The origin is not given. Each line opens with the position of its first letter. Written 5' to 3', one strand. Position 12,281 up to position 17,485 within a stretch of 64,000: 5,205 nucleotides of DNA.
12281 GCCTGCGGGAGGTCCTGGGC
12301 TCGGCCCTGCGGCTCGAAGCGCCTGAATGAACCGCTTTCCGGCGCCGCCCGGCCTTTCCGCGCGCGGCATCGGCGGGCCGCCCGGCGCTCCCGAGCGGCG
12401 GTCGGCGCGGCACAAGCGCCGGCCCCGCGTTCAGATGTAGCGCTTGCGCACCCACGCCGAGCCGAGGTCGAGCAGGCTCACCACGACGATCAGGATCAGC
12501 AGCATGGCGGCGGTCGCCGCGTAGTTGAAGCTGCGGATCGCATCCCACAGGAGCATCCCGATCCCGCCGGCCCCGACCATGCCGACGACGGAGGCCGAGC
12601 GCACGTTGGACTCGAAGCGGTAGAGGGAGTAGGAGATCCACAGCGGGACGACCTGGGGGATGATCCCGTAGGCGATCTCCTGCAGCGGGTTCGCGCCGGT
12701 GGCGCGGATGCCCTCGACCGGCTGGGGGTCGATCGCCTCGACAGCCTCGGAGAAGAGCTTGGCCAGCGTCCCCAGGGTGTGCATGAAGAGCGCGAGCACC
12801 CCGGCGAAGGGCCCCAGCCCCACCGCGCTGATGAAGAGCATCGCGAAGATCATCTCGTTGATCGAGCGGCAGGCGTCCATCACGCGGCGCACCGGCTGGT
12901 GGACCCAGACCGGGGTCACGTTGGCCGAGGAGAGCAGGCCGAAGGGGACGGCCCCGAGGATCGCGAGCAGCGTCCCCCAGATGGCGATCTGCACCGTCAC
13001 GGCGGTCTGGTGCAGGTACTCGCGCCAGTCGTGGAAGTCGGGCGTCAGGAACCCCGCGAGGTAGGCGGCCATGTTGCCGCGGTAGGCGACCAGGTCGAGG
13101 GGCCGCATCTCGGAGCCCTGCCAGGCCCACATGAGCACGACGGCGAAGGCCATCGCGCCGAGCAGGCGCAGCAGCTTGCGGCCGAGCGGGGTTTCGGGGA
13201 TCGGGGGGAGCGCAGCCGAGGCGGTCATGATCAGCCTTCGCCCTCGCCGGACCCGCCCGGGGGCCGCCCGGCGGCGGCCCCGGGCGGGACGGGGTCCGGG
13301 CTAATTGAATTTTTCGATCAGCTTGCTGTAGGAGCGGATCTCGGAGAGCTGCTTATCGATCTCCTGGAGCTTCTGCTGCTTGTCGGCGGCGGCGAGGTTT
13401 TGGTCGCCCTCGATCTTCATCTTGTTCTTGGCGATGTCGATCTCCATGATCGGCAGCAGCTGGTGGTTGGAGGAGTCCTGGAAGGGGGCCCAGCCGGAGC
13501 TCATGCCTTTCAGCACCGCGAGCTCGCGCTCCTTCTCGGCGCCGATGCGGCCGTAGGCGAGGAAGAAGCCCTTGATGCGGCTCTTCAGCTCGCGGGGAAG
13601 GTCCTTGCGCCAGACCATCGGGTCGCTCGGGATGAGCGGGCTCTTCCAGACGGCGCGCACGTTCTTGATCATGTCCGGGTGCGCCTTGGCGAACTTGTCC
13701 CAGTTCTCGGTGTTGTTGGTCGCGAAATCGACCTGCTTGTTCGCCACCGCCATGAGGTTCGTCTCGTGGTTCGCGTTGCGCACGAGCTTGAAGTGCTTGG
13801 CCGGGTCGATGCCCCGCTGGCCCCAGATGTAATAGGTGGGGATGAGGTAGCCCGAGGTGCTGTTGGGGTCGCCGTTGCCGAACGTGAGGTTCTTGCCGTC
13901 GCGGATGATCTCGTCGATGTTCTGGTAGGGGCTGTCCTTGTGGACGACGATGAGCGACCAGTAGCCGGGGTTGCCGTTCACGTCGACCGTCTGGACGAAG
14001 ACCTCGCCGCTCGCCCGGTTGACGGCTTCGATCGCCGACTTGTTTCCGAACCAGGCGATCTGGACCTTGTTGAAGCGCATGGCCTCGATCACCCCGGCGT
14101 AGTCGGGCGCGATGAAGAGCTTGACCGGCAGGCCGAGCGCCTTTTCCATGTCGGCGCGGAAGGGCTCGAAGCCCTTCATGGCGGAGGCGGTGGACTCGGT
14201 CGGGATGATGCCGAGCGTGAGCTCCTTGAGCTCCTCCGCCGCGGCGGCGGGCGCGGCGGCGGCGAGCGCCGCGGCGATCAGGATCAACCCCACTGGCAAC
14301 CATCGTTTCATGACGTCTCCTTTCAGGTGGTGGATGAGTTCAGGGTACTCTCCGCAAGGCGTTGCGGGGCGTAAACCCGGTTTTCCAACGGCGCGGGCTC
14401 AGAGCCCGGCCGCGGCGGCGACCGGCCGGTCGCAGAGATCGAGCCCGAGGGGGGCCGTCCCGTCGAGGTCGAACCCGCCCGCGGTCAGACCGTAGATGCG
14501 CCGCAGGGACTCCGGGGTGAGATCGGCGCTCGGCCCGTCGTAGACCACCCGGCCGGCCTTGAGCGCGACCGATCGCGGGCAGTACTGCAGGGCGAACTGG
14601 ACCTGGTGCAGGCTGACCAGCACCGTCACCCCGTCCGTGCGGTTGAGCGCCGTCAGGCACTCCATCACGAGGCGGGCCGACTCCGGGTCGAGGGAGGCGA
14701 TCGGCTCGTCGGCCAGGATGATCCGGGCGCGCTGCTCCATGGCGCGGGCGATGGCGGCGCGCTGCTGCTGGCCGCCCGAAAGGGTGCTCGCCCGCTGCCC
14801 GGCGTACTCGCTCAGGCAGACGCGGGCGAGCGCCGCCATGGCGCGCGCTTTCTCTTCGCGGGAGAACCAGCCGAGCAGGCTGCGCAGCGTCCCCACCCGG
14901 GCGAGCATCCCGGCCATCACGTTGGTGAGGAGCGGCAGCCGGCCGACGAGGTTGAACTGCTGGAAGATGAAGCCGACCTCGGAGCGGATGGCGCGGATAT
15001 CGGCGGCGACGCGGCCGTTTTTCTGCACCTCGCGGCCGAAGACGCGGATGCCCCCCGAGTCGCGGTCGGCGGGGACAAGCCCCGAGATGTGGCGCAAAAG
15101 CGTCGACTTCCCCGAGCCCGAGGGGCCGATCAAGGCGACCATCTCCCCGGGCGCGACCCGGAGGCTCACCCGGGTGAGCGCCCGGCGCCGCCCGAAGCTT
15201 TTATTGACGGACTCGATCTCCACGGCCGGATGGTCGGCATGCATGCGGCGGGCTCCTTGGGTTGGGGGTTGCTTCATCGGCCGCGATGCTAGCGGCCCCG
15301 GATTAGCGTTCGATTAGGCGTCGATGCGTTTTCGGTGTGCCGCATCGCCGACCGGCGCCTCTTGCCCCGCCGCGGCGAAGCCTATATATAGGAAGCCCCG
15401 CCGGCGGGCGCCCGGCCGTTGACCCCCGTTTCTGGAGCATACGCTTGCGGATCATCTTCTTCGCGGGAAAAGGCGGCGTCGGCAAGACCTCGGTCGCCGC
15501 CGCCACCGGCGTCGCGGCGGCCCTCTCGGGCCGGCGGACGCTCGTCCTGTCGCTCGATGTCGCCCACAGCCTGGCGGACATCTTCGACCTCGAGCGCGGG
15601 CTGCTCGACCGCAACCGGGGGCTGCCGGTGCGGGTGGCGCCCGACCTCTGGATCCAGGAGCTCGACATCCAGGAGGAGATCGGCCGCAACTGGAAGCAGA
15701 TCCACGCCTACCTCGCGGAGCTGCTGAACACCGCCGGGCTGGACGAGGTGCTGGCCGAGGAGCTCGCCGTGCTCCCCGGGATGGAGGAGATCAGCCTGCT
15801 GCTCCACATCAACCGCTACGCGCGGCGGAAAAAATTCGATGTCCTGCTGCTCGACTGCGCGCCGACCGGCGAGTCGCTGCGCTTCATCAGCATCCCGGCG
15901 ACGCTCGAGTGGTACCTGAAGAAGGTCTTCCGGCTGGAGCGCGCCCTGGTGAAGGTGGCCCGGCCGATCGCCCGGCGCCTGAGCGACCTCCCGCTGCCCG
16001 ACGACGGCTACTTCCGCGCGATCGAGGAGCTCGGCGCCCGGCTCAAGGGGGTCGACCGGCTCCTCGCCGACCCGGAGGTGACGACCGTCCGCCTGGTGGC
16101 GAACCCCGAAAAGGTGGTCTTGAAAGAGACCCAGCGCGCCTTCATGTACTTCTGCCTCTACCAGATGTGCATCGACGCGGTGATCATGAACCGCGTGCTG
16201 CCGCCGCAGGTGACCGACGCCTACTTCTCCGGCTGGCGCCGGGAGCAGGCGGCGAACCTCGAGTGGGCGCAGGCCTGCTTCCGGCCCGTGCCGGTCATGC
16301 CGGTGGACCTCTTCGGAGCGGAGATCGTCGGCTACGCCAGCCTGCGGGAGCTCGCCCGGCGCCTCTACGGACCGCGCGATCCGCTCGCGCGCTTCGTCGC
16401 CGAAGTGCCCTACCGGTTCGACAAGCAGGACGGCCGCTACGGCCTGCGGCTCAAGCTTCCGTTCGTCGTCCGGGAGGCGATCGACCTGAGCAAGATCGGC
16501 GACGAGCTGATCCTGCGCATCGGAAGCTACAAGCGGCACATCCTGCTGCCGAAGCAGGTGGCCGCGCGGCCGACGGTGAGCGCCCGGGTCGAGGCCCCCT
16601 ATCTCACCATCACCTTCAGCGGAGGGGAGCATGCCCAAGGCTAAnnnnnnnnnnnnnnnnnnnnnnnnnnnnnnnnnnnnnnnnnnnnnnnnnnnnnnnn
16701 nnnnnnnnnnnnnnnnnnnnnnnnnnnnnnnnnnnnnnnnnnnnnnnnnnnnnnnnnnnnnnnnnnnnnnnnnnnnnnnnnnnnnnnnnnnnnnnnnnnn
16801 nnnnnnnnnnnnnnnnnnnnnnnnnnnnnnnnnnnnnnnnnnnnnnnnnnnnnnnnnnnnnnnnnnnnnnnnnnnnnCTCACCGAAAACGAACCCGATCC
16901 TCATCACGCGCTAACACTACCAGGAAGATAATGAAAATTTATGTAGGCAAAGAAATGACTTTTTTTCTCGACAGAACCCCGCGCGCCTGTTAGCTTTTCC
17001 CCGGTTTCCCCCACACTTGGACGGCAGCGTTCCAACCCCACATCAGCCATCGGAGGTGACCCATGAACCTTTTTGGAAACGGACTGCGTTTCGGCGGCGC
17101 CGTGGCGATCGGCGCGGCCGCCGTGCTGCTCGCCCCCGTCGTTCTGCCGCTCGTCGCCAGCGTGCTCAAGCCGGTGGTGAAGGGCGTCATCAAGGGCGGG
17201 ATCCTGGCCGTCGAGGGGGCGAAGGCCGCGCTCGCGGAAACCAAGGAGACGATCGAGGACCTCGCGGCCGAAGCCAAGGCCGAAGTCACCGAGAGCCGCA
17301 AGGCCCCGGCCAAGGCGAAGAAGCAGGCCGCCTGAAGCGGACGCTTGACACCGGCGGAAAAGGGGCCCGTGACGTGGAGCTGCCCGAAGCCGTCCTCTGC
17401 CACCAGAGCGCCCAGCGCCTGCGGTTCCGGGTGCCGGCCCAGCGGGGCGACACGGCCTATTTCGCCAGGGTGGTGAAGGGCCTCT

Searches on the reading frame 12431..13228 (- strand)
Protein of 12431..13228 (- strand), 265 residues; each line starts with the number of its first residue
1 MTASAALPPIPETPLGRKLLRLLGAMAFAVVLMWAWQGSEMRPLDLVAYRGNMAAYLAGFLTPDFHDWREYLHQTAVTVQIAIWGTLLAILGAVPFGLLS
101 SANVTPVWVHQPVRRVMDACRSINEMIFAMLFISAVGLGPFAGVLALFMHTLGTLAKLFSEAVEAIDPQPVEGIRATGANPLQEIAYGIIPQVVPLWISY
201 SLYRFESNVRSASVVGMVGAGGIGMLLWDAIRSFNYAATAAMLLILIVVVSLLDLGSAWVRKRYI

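Call 11: search_protein_families(library=pfam, proteins=[window:12431-13228:-], max_evalue=0.01)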
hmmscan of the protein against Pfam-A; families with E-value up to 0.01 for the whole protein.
window:12431-13228:- (265 aa): 1 family
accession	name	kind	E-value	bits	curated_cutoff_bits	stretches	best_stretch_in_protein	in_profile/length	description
PF00528.27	BPD_transp_1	-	1.3e-22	80.9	26.4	1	93-263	1-181/184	Binding-protein-dependent transport system inner membrane component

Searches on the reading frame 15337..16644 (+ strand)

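Call 11: search_protein_families(library=pfam, proteins=[window:15337-16644:+], max_evalue=0.01)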
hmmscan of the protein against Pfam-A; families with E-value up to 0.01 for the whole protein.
window:15337-16644:+ (435 aa): 5 families
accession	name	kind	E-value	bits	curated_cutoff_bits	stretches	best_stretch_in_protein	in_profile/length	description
PF02374.21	ArsA_ATPase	-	1.6e-81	274.3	24.3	1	38-344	2-304/305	Anion-transporting ATPase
PF17886.7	ArsA_HSP20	-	1.7e-17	63.1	22.5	1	365-427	1-63/63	HSP20-like domain found in ArsA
PF01656.29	CbiA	-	1.9e-09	37.9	25.4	1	39-118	1-54/125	CobQ/CobB/MinD/ParA nucleotide binding domain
PF13614.12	AAA_31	-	8.9e-06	26.2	27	1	39-182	4-133/177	AAA domain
PF10609.15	ParA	-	1.4e-05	25.1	27.1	1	37-99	4-56/246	NUBPL iron-transfer P-loop NTPase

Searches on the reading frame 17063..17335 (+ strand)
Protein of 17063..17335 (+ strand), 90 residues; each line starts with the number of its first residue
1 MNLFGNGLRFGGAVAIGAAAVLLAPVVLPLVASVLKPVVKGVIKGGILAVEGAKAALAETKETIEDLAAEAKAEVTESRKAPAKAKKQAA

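Call 11: search_protein_families(library=pfam, proteins=[window:17063-17335:+], max_evalue=0.01)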
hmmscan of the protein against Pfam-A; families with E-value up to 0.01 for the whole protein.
window:17063-17335:+ (90 aa): 1 family
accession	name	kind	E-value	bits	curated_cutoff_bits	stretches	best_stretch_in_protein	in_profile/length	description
PF17195.9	DUF5132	-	1.2e-11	44.9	25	1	34-76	1-43/47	Protein of unknown function (DUF5132)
